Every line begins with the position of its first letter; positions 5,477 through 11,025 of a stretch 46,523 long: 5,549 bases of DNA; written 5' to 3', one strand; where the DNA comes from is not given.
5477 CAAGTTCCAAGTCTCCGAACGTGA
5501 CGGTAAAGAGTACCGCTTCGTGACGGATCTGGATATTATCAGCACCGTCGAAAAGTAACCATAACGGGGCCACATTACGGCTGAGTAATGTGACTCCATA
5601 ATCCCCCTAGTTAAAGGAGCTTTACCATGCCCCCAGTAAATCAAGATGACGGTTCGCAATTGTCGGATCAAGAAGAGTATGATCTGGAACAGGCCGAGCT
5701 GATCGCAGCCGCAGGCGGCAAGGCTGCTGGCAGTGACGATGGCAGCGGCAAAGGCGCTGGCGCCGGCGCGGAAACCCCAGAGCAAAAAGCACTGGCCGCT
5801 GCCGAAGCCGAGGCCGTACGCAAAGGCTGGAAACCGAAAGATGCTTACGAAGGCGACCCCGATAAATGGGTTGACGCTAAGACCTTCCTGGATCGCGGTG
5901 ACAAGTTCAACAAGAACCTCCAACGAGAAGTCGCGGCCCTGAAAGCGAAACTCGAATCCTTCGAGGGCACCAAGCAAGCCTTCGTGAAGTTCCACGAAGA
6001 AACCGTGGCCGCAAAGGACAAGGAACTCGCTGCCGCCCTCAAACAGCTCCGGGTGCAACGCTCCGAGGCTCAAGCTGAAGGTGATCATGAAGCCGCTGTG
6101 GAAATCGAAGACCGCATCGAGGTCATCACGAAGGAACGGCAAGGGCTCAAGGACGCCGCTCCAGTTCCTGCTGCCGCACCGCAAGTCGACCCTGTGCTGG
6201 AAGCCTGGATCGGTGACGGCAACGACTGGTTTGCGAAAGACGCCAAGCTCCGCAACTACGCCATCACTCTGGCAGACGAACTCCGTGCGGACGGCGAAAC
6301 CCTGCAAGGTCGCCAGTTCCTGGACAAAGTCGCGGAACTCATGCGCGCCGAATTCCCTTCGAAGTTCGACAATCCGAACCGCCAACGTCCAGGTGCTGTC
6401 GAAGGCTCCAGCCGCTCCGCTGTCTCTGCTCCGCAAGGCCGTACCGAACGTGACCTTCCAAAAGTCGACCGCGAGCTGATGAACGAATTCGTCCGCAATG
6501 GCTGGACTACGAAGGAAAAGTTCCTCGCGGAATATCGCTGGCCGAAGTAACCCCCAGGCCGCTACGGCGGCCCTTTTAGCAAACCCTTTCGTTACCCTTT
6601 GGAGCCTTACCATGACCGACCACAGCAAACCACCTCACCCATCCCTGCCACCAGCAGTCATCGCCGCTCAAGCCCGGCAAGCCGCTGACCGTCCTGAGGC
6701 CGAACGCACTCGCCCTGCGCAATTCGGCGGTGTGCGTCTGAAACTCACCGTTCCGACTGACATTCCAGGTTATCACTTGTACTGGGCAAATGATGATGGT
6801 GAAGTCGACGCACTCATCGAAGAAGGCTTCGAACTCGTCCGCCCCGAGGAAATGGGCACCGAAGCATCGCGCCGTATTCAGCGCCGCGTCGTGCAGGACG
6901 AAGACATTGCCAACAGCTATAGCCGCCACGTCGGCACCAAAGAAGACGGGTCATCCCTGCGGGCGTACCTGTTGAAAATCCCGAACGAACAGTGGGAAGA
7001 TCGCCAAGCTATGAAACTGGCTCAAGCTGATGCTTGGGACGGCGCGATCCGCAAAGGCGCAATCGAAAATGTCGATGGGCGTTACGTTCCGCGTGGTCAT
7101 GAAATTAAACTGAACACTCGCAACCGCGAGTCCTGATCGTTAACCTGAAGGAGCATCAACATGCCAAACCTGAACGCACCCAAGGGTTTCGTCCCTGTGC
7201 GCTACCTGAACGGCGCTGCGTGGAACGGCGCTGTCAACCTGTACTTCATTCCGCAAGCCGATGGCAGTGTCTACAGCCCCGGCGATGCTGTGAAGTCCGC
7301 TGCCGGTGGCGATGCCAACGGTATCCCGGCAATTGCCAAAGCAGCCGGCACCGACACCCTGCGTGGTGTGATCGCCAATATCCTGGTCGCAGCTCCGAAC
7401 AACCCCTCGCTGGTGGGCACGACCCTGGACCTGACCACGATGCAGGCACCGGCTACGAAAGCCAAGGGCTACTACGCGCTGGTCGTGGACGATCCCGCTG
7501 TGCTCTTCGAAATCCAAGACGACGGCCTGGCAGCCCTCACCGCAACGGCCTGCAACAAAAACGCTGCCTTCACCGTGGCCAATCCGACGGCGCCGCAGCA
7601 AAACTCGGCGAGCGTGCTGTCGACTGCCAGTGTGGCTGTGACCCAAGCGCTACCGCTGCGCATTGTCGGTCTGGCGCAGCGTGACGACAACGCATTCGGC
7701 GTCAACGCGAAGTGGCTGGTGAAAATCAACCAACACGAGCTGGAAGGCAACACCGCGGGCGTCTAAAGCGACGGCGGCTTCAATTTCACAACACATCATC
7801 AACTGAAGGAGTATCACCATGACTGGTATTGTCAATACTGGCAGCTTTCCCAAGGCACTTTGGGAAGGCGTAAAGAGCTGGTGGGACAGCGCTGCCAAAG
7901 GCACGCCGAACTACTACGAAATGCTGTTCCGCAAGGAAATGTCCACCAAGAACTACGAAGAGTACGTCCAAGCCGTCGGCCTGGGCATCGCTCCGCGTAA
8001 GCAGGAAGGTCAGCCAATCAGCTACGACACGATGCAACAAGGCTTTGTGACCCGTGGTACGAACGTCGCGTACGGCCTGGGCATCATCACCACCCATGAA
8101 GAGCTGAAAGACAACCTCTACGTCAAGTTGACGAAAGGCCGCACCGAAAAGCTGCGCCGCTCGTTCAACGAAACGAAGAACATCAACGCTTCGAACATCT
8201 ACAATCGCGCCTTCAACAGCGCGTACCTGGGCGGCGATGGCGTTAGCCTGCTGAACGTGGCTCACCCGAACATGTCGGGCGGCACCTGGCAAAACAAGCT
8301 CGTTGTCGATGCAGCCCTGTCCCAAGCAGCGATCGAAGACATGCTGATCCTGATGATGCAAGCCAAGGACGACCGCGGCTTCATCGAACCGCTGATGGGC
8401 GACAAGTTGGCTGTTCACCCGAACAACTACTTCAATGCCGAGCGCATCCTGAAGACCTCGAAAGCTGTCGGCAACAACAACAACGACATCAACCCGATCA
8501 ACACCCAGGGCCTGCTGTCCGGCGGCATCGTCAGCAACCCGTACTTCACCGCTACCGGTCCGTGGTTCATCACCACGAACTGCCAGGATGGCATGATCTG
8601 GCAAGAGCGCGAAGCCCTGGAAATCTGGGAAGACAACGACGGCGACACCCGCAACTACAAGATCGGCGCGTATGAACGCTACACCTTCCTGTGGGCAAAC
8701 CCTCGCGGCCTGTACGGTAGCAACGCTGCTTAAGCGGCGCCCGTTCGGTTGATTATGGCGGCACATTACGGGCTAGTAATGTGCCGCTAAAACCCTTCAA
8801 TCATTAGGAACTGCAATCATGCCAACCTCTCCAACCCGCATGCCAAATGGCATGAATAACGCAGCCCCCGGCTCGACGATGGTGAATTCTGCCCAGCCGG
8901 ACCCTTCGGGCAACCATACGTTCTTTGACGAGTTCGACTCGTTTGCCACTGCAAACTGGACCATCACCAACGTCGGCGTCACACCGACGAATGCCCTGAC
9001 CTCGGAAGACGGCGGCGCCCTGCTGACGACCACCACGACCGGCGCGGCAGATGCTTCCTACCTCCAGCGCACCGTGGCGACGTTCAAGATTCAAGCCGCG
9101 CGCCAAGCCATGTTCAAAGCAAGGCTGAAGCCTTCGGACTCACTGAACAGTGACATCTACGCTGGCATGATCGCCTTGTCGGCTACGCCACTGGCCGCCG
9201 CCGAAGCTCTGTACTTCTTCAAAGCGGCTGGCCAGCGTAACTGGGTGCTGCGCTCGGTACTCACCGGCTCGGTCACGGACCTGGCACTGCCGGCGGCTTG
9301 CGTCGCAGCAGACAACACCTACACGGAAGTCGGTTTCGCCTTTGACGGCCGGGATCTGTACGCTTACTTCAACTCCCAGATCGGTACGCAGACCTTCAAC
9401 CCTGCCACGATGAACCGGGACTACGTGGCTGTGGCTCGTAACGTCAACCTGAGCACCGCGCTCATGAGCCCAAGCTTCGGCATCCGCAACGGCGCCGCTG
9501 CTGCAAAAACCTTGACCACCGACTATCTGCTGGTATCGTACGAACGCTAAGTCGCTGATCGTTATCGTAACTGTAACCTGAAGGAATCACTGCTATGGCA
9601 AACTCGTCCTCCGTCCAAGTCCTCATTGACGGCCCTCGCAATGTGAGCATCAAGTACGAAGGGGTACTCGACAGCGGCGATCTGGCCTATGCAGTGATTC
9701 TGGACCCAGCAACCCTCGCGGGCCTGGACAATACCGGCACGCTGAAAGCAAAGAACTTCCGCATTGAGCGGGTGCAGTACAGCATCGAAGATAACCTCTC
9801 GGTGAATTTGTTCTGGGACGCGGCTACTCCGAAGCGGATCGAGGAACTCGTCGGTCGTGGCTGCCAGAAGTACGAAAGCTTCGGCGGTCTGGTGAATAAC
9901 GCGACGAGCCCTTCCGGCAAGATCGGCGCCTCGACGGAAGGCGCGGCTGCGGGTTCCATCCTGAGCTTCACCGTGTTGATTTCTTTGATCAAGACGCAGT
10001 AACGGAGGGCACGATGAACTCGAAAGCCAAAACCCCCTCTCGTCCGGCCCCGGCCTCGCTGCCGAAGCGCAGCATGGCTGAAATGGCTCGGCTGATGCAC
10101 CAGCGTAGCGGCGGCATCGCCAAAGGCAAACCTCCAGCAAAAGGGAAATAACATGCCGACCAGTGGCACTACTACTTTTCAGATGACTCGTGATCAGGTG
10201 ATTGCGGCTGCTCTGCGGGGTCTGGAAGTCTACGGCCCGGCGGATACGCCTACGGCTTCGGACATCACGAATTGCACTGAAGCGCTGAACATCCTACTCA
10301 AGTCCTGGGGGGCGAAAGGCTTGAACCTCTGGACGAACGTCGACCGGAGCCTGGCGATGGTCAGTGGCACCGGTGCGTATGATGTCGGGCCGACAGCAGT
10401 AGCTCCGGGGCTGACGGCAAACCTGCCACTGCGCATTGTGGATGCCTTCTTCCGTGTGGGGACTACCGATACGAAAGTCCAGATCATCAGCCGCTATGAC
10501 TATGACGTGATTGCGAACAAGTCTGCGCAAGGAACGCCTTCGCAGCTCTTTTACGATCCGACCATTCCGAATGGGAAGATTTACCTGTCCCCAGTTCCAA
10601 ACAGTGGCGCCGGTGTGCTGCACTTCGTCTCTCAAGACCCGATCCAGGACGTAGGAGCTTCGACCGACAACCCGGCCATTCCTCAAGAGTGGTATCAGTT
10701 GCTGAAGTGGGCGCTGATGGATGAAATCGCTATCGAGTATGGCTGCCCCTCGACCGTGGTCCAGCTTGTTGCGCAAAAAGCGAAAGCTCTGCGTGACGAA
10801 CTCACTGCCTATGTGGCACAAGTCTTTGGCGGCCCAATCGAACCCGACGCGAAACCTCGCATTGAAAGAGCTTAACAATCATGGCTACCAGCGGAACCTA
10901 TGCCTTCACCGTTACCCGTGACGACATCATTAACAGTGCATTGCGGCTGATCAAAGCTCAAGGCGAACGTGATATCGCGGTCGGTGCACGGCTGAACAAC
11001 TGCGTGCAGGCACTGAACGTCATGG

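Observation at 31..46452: Genome-wide family of a ~40-bp palindromic intergenic element, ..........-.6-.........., at 16 unique sites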

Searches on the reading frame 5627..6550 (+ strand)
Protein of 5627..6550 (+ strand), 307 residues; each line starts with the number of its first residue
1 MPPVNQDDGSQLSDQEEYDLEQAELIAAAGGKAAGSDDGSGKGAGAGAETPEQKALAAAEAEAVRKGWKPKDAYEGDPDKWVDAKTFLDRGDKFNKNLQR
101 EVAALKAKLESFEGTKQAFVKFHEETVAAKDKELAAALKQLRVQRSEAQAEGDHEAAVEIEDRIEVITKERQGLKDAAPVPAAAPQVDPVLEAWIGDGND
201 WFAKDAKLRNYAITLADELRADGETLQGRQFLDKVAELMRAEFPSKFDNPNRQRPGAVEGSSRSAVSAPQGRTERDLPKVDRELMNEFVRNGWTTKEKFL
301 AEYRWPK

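Call 9: search_protein_families(library=phrogs, proteins=[window:5627-6550:+], max_evalue=0.001)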
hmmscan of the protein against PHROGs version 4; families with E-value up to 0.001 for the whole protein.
window:5627-6550:+ (307 aa): 0 families

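Call 98: search_protein_families(library=pfam, proteins=[window:5627-6550:+], max_evalue=0.01)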
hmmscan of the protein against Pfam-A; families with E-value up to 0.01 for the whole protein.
window:5627-6550:+ (307 aa): 0 families

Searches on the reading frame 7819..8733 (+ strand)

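Call 9: search_protein_families(library=phrogs, proteins=[window:7819-8733:+], max_evalue=0.001)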
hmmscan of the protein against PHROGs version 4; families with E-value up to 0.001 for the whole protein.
window:7819-8733:+ (304 aa): 1 family
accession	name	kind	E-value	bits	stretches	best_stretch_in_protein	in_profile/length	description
phrog_371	-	head and packaging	3.1e-08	34.3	1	151-222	219-290/303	major head protein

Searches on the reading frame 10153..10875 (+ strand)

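Call 98: search_protein_families(library=pfam, proteins=[window:10153-10875:+], max_evalue=0.01)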
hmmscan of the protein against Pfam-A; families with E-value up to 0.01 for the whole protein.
window:10153-10875:+ (240 aa): 1 family
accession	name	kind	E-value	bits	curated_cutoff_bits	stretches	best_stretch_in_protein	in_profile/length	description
PF24175.2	SU10_adaptor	-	9.2e-07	29.9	27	1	11-200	1-163/194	SU10 adaptor protein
